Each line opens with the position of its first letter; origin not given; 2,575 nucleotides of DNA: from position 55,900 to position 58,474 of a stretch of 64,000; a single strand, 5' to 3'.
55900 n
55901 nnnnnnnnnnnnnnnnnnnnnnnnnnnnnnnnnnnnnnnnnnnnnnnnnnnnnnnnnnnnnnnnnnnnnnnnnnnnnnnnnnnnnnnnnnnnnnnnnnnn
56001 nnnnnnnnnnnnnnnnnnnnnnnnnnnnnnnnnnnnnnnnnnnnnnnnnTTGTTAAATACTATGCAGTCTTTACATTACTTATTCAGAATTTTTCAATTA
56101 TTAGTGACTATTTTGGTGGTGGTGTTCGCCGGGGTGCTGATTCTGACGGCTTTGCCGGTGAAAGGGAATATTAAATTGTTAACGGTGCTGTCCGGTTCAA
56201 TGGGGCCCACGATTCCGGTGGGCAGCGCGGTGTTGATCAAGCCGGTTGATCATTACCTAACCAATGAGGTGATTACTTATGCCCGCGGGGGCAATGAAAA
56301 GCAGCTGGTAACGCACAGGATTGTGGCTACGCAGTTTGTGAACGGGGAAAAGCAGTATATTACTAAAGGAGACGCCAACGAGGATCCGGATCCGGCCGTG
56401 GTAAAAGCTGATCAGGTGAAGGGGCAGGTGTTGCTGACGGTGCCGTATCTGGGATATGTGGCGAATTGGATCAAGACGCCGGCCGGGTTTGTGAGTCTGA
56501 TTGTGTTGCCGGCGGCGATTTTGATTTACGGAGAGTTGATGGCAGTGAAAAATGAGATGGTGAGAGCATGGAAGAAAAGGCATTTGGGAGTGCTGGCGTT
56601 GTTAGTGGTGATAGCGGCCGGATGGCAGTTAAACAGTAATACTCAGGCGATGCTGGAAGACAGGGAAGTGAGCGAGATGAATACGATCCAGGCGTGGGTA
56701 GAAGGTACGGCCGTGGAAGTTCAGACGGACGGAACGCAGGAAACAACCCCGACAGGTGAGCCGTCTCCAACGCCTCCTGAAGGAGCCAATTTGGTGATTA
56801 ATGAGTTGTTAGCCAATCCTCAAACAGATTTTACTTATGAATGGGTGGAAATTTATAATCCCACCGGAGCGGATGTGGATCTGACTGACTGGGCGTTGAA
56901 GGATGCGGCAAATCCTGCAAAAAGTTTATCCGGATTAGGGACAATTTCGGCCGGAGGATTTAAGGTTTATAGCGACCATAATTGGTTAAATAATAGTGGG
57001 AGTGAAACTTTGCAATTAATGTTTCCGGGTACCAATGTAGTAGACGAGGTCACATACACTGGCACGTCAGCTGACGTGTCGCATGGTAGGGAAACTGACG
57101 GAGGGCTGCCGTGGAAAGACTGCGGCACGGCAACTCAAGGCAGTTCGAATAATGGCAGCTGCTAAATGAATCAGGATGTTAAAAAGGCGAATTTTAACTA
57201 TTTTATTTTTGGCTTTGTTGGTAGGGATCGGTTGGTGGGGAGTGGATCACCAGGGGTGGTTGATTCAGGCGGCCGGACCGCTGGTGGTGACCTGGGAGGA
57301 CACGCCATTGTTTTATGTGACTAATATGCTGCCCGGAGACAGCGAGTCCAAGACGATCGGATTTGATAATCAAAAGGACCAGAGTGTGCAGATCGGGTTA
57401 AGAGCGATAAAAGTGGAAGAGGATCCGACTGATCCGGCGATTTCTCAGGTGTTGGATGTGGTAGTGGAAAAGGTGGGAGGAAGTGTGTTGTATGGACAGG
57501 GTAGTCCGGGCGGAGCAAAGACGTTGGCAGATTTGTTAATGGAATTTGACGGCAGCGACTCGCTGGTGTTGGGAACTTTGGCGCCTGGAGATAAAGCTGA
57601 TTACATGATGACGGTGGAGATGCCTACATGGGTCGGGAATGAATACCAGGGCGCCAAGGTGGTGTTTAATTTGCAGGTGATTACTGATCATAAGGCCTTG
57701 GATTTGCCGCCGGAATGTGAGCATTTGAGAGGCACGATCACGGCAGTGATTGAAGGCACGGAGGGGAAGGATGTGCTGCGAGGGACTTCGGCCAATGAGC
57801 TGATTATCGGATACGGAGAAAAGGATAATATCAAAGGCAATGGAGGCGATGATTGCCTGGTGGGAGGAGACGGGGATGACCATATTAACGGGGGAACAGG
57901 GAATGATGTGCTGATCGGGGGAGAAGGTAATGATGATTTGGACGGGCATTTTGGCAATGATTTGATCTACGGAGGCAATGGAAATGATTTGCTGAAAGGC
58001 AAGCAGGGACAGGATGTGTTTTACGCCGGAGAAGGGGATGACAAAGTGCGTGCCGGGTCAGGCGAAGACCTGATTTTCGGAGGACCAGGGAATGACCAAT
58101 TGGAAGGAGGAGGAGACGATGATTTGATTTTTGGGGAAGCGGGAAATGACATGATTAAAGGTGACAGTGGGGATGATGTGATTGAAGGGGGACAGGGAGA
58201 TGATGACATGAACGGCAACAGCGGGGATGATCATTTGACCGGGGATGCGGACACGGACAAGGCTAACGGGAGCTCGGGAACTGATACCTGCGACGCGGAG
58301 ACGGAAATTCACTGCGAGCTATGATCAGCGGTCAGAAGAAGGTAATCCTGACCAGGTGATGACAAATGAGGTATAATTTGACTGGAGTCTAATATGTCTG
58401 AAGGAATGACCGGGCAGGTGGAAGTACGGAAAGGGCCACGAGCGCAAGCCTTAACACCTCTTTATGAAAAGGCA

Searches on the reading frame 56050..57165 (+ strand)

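Call 121: search_protein_families(library=pfam, proteins=[window:56050-57165:+], max_evalue=0.0001)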
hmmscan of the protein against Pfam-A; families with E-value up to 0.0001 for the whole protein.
window:56050-57165:+ (371 aa): 1 family
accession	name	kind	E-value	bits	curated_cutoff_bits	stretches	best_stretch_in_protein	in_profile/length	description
PF00932.25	LTD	-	7.3e-14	52.5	34.3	1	243-337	3-108/109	Lamin Tail Domain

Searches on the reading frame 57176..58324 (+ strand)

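Call 121: search_protein_families(library=pfam, proteins=[window:57176-58324:+], max_evalue=0.0001)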
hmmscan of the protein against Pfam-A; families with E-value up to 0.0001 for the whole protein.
window:57176-58324:+ (382 aa): 1 family
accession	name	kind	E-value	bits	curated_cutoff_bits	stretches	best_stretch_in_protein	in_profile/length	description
PF00353.25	HemolysinCabind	-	6e-38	128.8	23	5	293-327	2-36/36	RTX calcium-binding nonapeptide repeat (4 copies)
